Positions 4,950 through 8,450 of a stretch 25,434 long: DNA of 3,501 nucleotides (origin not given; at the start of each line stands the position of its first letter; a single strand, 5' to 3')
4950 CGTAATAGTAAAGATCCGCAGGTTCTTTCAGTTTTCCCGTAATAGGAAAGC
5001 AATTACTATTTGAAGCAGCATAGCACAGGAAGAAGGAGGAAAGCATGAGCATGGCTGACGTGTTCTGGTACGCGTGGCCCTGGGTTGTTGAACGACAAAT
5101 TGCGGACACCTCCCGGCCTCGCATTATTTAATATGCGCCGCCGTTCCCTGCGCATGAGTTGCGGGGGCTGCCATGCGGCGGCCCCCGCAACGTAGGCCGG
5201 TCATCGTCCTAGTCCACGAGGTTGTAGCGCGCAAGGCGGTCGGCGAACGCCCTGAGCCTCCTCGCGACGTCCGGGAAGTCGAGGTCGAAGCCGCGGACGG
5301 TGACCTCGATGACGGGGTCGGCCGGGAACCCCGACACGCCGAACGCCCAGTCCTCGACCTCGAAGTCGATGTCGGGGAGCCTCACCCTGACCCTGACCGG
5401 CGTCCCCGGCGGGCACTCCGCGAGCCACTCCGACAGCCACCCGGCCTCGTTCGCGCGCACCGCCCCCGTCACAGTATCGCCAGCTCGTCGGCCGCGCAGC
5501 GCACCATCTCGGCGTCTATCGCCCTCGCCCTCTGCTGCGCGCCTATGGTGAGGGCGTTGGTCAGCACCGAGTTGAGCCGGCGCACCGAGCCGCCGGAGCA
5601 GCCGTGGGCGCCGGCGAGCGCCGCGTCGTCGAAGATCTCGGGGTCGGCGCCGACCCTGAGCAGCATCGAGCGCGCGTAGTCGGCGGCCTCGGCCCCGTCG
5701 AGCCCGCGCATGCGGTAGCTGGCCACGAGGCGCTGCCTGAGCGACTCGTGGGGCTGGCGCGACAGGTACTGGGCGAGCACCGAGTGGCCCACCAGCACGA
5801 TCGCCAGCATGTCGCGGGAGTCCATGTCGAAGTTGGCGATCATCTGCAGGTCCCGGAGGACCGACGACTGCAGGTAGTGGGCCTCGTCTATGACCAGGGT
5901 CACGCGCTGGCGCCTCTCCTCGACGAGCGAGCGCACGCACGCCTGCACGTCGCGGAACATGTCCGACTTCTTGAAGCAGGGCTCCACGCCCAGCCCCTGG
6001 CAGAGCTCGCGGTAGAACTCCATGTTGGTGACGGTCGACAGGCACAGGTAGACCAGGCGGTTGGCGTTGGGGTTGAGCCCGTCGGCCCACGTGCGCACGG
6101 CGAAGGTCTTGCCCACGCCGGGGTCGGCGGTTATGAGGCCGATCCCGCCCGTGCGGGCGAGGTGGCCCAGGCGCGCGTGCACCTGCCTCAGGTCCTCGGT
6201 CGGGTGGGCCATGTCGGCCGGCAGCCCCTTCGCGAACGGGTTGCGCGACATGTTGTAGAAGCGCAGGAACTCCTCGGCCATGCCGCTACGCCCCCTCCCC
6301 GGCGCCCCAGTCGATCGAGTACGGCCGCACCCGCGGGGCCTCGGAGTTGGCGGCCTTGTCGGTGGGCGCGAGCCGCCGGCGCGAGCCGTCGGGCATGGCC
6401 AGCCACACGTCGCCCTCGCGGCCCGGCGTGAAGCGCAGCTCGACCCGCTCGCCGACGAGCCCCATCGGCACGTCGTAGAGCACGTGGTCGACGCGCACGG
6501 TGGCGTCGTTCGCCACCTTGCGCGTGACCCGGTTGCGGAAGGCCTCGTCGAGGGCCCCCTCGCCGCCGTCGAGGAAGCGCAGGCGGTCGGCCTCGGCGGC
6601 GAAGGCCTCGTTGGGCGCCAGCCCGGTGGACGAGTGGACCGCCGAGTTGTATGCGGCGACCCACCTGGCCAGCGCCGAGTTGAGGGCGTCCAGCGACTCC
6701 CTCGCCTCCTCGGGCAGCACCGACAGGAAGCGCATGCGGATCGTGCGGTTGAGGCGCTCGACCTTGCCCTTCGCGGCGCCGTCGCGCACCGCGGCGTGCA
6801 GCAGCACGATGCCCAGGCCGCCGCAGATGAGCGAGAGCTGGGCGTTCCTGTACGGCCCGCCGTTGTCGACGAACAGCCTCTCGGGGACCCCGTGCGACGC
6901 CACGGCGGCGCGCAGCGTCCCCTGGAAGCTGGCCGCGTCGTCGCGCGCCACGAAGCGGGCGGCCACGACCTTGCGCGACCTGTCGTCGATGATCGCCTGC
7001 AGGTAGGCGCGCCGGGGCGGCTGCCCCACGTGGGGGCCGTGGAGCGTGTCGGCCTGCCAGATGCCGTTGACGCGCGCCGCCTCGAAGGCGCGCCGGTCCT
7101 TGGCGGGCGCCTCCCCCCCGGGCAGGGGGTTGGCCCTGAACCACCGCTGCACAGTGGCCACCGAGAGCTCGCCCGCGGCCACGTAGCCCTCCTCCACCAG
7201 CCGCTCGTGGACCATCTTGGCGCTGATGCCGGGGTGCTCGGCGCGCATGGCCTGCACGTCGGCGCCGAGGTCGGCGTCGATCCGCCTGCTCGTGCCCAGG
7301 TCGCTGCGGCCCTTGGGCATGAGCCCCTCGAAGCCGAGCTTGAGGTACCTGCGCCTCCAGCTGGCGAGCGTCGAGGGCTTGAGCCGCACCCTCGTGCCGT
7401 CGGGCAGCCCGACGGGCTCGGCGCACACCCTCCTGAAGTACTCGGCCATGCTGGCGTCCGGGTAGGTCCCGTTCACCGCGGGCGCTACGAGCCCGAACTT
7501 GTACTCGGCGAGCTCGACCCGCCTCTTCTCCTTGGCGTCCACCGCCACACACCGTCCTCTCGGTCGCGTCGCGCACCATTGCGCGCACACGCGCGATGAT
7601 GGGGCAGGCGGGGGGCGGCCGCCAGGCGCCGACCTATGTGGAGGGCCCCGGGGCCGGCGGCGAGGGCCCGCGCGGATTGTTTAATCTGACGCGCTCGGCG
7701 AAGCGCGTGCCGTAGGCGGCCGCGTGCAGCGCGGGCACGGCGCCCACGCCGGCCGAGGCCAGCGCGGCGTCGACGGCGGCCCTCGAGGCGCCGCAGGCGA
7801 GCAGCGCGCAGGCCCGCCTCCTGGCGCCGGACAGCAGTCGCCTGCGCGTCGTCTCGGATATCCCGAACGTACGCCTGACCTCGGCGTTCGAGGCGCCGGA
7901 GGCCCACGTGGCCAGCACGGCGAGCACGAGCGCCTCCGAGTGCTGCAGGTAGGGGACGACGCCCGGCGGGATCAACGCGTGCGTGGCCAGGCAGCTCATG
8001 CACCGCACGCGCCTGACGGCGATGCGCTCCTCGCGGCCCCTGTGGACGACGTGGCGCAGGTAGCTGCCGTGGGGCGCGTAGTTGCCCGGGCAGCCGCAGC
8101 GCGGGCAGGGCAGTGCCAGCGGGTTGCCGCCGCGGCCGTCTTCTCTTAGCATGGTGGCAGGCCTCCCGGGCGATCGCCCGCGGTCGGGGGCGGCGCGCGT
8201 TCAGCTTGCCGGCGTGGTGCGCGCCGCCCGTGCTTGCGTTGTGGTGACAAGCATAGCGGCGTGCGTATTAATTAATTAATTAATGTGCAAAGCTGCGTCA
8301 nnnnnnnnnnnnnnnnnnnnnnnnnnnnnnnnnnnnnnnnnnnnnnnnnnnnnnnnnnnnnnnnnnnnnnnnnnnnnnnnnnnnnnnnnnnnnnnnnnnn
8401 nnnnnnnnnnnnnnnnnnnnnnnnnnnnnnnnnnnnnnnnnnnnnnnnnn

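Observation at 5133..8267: About 72% GC TniA/TniB-like transposon inserted into the tetR-HXXEE divergent promoter, with two unrecognised accessory genes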

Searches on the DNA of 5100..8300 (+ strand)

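Call 9: search_dna_similar(query=window:5100-8300:+, collection=phages, mode=near)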
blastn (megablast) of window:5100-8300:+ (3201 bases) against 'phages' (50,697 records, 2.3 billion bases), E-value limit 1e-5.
No match.

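Call 10: search_dna_similar(query=window:5100-8300:+, collection=plasmids, mode=near)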
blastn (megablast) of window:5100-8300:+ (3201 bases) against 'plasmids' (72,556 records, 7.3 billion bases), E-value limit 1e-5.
No match.

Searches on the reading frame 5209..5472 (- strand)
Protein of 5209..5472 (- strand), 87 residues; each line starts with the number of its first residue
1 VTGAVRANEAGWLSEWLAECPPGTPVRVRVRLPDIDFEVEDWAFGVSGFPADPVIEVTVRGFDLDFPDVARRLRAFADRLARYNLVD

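Call 6: search_protein_families(library=pfam, proteins=[window:5209-5472:-], max_evalue=0.01)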
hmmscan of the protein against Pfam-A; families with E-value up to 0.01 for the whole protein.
window:5209-5472:- (87 aa): 0 families

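Call 8: search_protein_families(library=ncbifam, proteins=[window:5209-5472:-], max_evalue=0.01)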
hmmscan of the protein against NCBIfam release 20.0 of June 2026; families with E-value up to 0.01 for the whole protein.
window:5209-5472:- (87 aa): 0 families

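Call 53: search_protein_families(library=phrogs, proteins=[window:5209-5472:-], max_evalue=0.001)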
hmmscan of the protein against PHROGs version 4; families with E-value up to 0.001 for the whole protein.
window:5209-5472:- (87 aa): 0 families

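Call 56: search_protein_representatives(protein=window:5209-5472:-)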
Query: 87 residues. Proteins with E-value up to 0.001 (for the whole library): 12; up to 1e-10: 3; up to 1e-30: 0. The best 12 are listed.
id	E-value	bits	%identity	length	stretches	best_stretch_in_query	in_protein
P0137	3.6e-27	110.0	69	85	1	2-87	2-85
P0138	4.0e-19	84.3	50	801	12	58-77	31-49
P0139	2.5e-11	59.4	65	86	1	31-87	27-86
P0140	2.9e-09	52.8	41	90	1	13-87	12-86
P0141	1.1e-08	50.9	44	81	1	13-87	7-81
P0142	1.5e-08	50.5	48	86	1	11-87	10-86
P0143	1.8e-08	50.2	44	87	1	9-87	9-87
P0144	1.4e-05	40.9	36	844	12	16-54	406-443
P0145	3.7e-05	39.6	38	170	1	8-87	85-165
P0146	1.2e-04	38.0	42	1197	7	16-34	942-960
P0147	5.0e-04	36.0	41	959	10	19-46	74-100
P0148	8.4e-04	35.2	52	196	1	7-48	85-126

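Call 57: find_homologous_proteins(query=window:5209-5472:-, max_evalue=0.01)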
Query window:5209-5472:- (87 aa): 21 proteins with E <= 0.01 among 24 candidates.
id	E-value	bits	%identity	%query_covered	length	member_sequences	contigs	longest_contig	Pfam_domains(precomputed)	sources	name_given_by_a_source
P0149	1.9e-52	193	100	100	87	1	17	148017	-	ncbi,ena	-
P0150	9.9e-44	165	89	100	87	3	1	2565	-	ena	-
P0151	2.7e-39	151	82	100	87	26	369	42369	-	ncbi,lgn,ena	-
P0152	5.9e-34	133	76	99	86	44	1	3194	-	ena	-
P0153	7.7e-33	130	76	91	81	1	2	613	-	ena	-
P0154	4.7e-30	121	73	92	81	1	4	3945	-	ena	-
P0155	3.7e-28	115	70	92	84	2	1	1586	-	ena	-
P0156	5.8e-27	111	68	100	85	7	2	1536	-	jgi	-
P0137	1.1e-26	110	68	100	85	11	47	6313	-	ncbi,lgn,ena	-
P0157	1.7e-26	110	68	92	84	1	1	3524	-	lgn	-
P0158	6.2e-26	108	66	99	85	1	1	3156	-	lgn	-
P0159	3.1e-25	106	66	92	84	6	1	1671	-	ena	-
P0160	3.5e-25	105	66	92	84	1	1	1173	-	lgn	-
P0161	4.6e-25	105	66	92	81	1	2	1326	-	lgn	-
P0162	1.8e-24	103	65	92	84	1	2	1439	-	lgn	-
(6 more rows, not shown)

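Call 70: predict_structure(alignment_id=A2)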
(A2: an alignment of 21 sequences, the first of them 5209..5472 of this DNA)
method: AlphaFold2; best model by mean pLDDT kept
length: 87 residues; sequences in the alignment: 21
mean_pLDDT: 59.1   pTM: 0.43
mean pLDDT of the five models: 59.1, 57.3, 52.6, 52.3, 43.2
residues with pLDDT >= 90: 0; 70-90: 7; 50-70: 65; < 50: 15
segments of 3 or more residues with pLDDT < 50: 1-4, 6-8, 36-38, 84-87
pLDDT, mean of each block of 10 residues (from residue 1): 48 67 65 52 64 67 55 63 48
secondary structure, 60 per line:
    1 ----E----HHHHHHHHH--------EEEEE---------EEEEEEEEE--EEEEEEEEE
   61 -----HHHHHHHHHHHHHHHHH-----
elements in order: H10-18 E27-31 E41-49 E52-60 H66-82

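Call 98: find_encoding_contigs(protein=P0149, flank=4500, max_places=10)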
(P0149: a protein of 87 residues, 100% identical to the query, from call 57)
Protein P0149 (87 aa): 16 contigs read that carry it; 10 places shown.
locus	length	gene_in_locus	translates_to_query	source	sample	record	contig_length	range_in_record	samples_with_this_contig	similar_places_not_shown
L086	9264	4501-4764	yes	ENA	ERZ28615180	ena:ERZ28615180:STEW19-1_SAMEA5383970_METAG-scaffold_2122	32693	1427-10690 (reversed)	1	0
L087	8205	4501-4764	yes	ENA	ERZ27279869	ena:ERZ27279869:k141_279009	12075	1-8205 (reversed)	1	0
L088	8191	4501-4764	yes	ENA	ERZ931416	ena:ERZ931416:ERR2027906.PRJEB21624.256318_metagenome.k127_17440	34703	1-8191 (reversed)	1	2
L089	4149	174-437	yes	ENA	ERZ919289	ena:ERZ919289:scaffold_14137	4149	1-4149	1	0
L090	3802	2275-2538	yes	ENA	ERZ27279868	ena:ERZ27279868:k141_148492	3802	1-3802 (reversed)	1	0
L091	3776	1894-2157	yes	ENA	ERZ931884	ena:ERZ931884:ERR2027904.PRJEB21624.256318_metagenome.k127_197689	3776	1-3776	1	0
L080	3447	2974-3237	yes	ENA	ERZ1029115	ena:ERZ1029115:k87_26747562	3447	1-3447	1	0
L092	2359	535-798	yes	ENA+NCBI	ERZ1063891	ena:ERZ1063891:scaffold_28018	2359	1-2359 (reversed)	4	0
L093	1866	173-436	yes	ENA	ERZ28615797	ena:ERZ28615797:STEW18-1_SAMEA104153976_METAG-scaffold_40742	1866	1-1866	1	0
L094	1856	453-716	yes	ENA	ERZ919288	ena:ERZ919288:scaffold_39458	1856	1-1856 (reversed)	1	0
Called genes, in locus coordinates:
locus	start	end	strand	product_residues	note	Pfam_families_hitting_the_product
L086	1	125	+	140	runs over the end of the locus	-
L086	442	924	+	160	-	-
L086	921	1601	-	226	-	PF13787:HXXEE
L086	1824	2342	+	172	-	PF20020:DUF6431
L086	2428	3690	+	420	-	PF13683:rve_3 (faint), PF13565:HTH_32, PF00665:rve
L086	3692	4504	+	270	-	PF13401:AAA_22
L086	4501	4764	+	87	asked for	-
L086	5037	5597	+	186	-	-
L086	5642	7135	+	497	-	-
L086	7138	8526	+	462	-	PF13306:LRR_5 (weak)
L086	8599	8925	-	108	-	-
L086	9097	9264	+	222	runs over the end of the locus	-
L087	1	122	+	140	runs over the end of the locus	-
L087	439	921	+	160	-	-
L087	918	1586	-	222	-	PF13787:HXXEE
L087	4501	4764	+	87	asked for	-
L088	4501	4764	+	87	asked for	-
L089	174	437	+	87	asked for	-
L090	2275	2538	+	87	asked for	-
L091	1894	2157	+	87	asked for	-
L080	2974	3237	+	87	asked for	-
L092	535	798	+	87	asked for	-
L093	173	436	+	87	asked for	-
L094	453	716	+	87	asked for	-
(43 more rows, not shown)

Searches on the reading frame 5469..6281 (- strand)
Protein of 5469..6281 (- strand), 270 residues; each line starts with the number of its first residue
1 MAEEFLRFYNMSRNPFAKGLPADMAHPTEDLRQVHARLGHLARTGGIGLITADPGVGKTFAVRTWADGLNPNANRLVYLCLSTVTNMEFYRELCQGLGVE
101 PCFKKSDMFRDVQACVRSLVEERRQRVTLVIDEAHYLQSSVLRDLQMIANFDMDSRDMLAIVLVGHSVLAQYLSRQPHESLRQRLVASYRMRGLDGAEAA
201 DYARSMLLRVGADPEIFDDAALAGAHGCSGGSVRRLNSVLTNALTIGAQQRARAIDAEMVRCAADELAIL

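Call 6: search_protein_families(library=pfam, proteins=[window:5469-6281:-], max_evalue=0.01)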
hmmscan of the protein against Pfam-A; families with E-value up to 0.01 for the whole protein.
window:5469-6281:- (270 aa): 6 families
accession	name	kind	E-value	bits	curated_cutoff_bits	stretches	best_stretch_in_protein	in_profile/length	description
PF13401.12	AAA_22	-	9.5e-22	78.1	27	1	44-172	4-129/130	AAA domain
PF13191.12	AAA_16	-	4.8e-06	27.6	32.6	1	29-149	7-156/167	AAA ATPase domain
PF09848.15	SLFN-g3_helicase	-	0.00063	19.6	24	1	49-140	5-94/354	Schlafen group 3, DNA/RNA helicase domain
PF00004.35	AAA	-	0.002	19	21.2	1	50-141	3-73/131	ATPase family associated with various cellular activities (AAA)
PF05729.18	NACHT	-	0.004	17.4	26.7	0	53-206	8-163/167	NACHT domain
PF13245.12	AAA_19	-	0.0048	17.5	25.1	0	46-148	12-114/134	AAA domain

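Call 8: search_protein_families(library=ncbifam, proteins=[window:5469-6281:-], max_evalue=0.01)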
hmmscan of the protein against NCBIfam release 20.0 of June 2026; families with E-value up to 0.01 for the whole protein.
window:5469-6281:- (270 aa): 1 family
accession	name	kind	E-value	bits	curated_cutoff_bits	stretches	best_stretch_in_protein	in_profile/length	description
TIGR03015.1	pepcterm_ATPase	hypoth_equivalog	5.2e-29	101.5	324.5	1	7-265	4-264/269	XrtA/PEP-CTERM system-associated ATPase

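Call 33: search_solved_structures(query=window:5469-6281:-, max_evalue=0.01)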
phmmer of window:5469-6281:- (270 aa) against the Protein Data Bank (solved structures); distinct sequences matched with E-value up to 0.01: 1.
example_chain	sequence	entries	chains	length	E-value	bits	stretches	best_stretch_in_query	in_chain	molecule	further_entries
8xvb_A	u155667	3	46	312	0.00051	23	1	27-150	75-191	ATP-dependent target DNA activator B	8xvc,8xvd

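Call 73: search_solved_structures(query=A3, max_evalue=0.1)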
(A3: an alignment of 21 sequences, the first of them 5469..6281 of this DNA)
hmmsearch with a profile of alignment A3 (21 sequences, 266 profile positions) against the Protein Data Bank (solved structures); distinct sequences matched with E-value up to 0.1: 59.
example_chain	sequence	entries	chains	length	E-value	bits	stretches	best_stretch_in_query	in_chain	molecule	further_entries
8xvb_A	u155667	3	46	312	4.2e-10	42.8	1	23-263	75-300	ATP-dependent target DNA activator B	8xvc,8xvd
7m99_A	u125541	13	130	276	9e-08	35.2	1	46-262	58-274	TnsC | ShTnsC | TnsC filament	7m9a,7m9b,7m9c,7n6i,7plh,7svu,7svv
8rdu_D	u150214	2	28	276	9e-08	35.2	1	46-262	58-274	ShTnsC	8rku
7jgr_G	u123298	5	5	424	1.3e-07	34.7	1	45-247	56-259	Cell division control protein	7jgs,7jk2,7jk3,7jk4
7rzy_1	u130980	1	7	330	1.1e-06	31.6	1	43-259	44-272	Tn6677 Vibrio cholerae transposon TnsC (VchTnsC)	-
7ufi_1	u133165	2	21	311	1.1e-06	31.5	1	43-259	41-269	VchTnsC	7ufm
2qby_A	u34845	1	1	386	1.2e-06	31.4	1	46-264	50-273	Cell division control protein 6 homolog 1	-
3j67_A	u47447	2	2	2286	1.5e-06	31.1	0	24-128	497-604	Dynein motor domain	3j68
8rwv_F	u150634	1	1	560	1.6e-06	31.1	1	46-241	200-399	Cell division control protein 6 homolog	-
8s0e_G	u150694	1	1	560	1.6e-06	31.1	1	46-241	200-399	Cell division control protein 6 homolog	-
3qmz_A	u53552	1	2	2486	1.6e-06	31.1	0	24-128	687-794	Cytoplasmic dynein heavy chain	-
5vh9_A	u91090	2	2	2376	1.7e-06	31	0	24-128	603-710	Dynein heavy chain, cytoplasmic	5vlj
4w8f_A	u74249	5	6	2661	2e-06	30.7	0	24-128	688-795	Dynein heavy chain lysozyme chimera | Chimera protein of Dynein and Endolysin | Fusion protein of Dynein and Endolysin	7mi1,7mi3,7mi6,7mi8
4ai6_A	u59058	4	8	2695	2.4e-06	30.5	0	24-128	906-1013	GLUTATHIONE S-TRANSFERASE CLASS-MU 26 KDA ISOZYME, DYNEIN HEAVY CHAIN CYTOPLASMIC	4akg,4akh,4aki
9di3_A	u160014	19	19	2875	2.7e-06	30.3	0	24-128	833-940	Dynein heavy chain, cytoplasmic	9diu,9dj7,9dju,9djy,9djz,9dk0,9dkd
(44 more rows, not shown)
